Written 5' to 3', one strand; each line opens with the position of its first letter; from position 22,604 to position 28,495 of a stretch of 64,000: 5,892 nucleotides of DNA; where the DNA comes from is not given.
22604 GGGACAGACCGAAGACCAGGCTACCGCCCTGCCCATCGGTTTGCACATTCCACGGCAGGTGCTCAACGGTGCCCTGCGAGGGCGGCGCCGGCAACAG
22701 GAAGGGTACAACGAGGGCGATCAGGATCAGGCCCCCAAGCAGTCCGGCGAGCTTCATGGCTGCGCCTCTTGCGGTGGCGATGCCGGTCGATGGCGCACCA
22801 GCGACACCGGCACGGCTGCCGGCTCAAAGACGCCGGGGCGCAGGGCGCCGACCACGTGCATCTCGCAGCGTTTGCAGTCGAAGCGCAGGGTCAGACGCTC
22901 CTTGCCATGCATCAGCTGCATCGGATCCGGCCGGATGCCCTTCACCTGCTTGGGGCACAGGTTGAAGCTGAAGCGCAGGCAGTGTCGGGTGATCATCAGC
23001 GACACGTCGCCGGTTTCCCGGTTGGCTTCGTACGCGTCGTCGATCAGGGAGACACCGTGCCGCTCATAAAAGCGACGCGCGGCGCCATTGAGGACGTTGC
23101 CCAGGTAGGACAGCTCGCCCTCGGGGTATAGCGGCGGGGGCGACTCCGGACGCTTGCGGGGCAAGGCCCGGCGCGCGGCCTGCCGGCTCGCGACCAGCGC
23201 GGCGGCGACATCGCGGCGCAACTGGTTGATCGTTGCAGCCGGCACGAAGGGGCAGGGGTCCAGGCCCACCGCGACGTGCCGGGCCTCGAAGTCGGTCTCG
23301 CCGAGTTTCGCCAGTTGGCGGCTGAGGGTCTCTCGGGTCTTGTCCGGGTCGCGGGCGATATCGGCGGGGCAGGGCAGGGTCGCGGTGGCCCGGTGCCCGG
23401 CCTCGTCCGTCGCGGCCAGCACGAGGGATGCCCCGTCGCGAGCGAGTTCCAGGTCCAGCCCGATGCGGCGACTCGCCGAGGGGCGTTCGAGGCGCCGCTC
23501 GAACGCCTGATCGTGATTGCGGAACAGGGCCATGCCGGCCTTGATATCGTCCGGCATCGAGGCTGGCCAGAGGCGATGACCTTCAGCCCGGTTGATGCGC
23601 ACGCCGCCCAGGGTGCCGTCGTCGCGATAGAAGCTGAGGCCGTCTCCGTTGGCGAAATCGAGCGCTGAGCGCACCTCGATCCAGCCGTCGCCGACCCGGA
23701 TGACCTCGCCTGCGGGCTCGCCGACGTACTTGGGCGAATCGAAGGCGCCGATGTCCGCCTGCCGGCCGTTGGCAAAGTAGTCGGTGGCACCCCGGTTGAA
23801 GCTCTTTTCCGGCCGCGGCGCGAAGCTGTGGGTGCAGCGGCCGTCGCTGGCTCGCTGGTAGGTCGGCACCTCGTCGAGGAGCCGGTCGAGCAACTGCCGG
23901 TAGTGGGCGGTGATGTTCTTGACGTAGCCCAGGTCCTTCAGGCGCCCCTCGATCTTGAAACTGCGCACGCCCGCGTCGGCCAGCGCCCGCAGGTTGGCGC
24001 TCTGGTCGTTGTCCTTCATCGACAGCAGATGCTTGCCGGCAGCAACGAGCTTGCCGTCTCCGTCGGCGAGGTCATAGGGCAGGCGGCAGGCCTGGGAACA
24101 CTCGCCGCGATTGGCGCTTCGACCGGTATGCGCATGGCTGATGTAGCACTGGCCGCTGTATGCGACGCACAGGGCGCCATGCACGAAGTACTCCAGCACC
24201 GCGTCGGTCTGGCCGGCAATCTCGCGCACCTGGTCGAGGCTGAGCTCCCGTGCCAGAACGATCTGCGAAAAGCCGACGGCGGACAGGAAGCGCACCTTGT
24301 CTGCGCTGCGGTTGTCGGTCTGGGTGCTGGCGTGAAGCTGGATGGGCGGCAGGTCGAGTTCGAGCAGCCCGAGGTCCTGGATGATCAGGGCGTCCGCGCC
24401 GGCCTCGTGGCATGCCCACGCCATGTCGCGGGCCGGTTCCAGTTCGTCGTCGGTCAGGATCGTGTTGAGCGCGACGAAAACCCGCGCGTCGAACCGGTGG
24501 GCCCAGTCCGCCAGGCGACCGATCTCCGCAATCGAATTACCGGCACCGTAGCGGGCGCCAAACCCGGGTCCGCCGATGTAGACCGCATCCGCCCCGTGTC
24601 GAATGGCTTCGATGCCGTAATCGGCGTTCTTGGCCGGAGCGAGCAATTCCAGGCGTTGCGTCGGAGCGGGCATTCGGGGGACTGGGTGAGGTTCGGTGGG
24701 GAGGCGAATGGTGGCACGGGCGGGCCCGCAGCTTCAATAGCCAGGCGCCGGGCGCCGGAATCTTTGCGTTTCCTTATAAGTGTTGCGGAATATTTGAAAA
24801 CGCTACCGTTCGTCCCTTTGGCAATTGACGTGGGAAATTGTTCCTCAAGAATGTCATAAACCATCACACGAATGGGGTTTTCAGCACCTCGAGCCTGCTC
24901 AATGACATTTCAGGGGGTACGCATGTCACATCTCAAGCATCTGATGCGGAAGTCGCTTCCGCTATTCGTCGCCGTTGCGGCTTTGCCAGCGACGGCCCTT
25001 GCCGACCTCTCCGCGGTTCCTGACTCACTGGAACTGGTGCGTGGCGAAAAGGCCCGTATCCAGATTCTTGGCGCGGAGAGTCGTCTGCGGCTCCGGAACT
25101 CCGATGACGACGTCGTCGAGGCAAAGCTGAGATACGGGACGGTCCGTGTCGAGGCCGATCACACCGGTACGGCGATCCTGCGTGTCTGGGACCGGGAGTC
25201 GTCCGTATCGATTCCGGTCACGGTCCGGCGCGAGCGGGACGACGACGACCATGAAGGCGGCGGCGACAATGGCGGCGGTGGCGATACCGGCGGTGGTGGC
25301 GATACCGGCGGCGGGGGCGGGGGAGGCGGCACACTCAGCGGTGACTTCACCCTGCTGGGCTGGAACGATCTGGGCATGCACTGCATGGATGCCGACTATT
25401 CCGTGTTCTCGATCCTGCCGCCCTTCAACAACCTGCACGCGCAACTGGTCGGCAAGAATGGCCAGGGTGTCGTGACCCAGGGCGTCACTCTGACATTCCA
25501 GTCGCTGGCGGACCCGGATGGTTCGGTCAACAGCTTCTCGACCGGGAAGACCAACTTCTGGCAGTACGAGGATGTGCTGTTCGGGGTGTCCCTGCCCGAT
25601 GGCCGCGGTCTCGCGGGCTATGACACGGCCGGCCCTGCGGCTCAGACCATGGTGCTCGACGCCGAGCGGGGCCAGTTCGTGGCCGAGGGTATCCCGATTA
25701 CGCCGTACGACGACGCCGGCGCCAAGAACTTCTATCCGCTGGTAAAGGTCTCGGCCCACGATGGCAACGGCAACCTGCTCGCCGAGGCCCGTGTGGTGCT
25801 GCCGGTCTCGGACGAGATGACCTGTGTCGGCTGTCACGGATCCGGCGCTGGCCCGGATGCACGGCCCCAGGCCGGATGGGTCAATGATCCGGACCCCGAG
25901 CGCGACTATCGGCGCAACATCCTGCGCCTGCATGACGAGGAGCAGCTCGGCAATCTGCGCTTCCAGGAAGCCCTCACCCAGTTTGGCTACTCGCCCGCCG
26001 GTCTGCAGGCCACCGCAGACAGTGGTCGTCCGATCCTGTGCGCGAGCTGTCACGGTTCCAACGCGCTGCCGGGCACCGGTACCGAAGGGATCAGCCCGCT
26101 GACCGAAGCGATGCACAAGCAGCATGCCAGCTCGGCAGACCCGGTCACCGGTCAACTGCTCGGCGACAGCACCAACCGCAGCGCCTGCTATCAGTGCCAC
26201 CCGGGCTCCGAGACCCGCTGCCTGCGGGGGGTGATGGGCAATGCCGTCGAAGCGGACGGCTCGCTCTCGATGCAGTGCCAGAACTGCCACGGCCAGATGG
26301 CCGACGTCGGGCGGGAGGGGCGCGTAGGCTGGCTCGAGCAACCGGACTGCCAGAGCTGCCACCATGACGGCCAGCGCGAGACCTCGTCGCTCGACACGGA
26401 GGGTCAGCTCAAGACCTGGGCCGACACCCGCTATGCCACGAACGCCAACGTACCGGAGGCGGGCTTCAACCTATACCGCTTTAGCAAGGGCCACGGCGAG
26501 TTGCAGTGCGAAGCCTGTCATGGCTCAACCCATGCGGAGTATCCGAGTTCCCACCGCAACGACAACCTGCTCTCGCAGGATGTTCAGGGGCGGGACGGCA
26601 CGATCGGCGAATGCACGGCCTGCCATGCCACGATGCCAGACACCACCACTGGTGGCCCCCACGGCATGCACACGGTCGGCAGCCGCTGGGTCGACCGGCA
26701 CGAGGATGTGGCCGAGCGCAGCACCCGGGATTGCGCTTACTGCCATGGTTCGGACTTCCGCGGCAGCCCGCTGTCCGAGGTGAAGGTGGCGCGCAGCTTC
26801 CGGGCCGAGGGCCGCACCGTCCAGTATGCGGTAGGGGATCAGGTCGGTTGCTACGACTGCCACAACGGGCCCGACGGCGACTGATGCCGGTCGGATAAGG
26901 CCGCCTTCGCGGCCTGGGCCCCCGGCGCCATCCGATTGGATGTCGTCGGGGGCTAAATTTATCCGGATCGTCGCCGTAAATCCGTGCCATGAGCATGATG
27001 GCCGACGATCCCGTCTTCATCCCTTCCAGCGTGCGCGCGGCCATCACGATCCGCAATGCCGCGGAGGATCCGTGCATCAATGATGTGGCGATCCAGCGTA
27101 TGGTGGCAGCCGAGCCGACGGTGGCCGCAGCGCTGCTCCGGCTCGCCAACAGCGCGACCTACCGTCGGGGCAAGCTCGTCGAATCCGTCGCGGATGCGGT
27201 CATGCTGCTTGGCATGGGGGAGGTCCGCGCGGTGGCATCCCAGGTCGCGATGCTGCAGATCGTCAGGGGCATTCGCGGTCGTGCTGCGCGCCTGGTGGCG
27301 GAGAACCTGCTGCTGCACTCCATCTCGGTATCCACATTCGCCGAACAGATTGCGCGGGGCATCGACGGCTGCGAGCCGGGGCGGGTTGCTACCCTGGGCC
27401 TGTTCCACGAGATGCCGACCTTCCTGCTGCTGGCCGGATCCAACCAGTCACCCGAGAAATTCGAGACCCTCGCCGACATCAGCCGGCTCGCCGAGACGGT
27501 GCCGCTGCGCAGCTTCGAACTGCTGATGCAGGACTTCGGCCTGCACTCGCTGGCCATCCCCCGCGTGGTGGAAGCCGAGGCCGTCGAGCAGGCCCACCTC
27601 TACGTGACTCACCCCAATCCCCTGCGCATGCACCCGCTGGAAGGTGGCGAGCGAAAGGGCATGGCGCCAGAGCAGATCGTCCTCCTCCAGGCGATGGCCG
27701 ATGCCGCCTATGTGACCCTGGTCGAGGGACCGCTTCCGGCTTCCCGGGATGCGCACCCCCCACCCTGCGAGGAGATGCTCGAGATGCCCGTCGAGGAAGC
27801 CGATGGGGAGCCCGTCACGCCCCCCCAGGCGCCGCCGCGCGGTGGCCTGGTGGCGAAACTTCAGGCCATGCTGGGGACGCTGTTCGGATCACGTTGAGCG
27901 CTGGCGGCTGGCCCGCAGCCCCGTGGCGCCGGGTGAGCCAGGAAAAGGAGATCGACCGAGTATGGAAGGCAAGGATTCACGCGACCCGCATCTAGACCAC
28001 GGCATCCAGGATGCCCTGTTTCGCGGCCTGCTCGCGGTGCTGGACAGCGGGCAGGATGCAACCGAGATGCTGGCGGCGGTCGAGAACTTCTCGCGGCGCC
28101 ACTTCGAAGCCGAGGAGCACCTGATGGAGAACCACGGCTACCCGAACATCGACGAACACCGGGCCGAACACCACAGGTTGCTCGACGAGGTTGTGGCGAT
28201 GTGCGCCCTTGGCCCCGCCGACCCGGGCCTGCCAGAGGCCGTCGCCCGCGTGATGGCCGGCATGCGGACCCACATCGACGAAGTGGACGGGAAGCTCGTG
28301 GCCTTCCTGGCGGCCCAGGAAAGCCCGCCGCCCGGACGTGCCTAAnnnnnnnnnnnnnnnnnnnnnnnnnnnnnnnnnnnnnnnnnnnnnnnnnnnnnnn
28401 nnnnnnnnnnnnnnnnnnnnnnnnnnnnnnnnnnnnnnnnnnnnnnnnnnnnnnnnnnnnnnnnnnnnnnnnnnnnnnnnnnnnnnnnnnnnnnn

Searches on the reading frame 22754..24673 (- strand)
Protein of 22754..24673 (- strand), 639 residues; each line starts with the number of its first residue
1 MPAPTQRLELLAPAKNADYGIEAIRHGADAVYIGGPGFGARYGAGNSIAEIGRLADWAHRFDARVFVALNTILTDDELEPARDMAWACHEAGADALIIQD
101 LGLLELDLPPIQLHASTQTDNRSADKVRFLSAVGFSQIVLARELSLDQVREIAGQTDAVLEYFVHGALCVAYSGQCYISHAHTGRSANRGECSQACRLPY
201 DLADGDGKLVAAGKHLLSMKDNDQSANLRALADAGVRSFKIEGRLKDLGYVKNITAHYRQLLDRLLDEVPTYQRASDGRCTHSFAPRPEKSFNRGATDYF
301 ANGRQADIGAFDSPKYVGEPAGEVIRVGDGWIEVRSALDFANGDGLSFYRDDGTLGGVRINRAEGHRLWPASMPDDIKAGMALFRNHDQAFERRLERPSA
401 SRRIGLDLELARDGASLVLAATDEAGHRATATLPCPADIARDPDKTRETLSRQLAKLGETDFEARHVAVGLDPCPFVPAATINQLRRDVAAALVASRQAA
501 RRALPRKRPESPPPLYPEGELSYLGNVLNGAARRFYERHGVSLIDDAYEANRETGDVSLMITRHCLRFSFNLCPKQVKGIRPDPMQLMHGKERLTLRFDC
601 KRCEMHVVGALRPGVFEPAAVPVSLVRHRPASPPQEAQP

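Call 70: search_protein_families(library=pfam, proteins=[window:22754-24673:-], max_evalue=0.00001)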
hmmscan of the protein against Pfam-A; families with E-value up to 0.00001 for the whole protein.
window:22754-24673:- (639 aa): 2 families
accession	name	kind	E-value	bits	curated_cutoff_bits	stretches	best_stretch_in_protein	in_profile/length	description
PF01136.24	Peptidase_U32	-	4.1e-69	232.9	22.4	1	79-305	2-231/233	Peptidase family U32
PF12392.13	DUF3656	-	4.4e-21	76.1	22.1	1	383-497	1-108/109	Collagenase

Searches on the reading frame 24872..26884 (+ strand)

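Call 70: search_protein_families(library=pfam, proteins=[window:24872-26884:+], max_evalue=0.00001)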
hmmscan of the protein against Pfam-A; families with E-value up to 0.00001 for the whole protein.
window:24872-26884:+ (670 aa): 3 families
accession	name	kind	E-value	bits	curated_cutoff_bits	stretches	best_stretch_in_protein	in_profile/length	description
PF14522.11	Cytochrome_C7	-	2.7e-12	46.8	24.8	0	390-473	16-66/67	Cytochrome c7 and related cytochrome c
PF22113.1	Mtrc-MtrF_II-IV_dom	-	5.1e-12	46.1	30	1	468-628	8-166/176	Outer membrane cytochrome MtrC/MtrF-like, domains II/IV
PF14537.11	Cytochrom_c3_2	-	1.6e-06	28.9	25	0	466-504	6-40/79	Cytochrome c3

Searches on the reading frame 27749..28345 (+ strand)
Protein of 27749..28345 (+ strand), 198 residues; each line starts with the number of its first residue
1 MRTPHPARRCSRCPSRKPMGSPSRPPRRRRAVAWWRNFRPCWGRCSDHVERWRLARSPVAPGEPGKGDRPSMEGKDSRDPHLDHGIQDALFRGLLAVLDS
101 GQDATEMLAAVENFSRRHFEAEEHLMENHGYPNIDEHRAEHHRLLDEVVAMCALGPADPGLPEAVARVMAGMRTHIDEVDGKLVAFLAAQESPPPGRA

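Call 70: search_protein_families(library=pfam, proteins=[window:27749-28345:+], max_evalue=0.00001)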
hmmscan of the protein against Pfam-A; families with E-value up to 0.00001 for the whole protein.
window:27749-28345:+ (198 aa): 1 family
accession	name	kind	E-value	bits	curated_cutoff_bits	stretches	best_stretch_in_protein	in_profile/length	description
PF01814.28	Hemerythrin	-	2.8e-06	28.3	25.3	1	83-186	9-126/127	Hemerythrin HHE cation binding domain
